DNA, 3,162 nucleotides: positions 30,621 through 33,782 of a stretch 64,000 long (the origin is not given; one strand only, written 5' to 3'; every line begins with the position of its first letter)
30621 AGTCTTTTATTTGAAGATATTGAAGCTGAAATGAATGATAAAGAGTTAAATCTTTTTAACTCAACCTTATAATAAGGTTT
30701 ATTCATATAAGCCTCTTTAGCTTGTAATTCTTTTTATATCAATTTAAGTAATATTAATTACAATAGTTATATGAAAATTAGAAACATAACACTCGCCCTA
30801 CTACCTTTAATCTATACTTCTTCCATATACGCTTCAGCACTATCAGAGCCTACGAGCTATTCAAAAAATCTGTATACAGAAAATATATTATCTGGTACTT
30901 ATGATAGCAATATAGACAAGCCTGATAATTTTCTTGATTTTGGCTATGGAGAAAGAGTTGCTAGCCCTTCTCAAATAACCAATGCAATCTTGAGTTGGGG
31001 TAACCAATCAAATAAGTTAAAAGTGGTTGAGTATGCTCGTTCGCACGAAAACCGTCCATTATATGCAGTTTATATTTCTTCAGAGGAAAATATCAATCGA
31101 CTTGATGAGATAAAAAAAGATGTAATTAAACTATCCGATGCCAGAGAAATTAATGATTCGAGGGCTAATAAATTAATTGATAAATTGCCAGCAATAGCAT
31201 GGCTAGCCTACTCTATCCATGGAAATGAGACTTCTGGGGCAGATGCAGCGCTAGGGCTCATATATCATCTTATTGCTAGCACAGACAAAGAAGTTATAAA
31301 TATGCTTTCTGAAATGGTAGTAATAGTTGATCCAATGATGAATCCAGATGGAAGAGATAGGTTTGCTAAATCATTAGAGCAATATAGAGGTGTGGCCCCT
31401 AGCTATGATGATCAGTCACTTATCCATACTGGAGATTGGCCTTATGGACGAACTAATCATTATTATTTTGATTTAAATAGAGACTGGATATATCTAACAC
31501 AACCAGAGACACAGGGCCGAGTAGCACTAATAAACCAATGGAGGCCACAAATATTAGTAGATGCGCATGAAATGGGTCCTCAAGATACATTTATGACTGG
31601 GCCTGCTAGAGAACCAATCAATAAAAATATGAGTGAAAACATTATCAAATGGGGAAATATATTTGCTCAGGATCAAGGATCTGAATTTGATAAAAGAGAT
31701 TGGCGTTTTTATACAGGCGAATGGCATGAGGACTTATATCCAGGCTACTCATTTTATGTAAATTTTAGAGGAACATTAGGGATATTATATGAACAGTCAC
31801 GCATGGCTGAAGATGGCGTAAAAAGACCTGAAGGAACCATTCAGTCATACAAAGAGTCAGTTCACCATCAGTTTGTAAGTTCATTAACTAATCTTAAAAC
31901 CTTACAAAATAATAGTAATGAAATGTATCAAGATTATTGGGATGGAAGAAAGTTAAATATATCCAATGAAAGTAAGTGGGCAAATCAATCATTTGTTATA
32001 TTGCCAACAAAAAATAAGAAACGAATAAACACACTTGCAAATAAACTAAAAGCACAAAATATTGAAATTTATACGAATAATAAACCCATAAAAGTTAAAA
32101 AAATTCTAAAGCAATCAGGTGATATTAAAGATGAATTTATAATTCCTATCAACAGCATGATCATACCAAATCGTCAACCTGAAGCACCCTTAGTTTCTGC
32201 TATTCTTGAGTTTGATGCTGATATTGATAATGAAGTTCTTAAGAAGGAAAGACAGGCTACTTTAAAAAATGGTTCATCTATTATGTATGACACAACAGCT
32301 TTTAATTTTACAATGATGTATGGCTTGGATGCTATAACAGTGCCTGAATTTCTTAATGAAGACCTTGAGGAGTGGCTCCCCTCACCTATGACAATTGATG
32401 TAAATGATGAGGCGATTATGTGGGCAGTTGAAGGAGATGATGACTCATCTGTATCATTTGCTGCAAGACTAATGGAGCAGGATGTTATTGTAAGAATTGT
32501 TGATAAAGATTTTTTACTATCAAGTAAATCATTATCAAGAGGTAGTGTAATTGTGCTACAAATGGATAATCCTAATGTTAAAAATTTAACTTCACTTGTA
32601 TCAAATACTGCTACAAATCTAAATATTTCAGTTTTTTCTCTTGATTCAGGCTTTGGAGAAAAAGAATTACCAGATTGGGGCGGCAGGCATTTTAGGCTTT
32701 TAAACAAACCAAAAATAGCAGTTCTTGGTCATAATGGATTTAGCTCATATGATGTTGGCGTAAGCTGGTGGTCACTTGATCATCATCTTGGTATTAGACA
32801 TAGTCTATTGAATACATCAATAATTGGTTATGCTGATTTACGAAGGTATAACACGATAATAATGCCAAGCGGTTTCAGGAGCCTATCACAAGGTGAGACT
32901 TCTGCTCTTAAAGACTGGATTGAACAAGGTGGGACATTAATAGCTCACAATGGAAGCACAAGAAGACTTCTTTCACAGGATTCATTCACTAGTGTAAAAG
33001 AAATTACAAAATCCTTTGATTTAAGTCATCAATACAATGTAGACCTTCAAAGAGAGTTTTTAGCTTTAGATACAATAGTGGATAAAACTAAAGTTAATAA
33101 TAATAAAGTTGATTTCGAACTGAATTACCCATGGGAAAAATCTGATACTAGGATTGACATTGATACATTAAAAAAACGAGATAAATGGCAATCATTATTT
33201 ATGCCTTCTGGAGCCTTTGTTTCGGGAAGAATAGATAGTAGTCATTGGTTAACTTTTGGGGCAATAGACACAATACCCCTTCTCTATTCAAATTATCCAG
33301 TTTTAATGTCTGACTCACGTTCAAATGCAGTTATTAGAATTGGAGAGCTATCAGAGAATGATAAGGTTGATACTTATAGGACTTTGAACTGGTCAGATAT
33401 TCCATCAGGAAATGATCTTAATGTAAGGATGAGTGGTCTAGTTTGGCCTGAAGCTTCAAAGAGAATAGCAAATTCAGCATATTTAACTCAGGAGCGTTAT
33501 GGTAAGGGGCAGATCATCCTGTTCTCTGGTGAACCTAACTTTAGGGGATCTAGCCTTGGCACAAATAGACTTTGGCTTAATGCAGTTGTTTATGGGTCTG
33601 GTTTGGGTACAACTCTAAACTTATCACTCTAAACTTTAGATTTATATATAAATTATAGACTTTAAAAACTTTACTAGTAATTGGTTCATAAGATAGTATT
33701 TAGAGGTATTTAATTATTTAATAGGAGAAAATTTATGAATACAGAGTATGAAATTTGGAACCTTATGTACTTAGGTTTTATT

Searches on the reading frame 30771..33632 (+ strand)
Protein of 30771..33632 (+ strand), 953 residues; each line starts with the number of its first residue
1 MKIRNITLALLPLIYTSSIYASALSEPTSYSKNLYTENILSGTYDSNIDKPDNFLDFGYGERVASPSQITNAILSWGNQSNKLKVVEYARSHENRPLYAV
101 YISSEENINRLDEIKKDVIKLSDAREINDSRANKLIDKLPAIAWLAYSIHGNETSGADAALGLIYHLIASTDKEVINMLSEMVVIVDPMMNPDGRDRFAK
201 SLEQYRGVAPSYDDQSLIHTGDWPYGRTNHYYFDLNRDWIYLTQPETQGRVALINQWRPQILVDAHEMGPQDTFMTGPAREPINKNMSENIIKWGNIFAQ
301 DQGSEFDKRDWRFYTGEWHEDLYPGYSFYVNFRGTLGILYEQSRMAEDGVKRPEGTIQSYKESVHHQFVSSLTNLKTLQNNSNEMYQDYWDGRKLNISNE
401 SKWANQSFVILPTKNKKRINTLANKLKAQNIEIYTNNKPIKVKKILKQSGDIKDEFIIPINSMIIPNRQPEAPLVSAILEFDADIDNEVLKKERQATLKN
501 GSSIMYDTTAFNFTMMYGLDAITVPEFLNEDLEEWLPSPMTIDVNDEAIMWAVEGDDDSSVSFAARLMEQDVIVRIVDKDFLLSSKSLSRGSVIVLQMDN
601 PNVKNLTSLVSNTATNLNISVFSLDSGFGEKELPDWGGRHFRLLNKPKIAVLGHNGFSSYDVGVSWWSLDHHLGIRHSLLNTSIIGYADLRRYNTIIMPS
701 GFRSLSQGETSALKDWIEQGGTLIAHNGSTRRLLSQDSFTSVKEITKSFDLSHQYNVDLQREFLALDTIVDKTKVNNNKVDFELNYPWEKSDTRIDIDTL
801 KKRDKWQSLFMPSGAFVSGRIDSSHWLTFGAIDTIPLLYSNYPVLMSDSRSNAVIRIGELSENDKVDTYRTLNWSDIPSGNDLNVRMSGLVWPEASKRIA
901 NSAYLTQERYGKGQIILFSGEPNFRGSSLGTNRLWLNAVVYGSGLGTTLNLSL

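Call 62: search_protein_families(library=pfam, proteins=[window:30771-33632:+], max_evalue=0.000001)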
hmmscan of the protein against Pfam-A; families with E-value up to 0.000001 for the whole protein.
window:30771-33632:+ (953 aa): 1 family
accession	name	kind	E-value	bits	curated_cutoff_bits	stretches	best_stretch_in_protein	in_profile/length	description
PF00246.29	Peptidase_M14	-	7.5e-17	62.3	21.6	1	80-243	13-137/286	Zinc carboxypeptidase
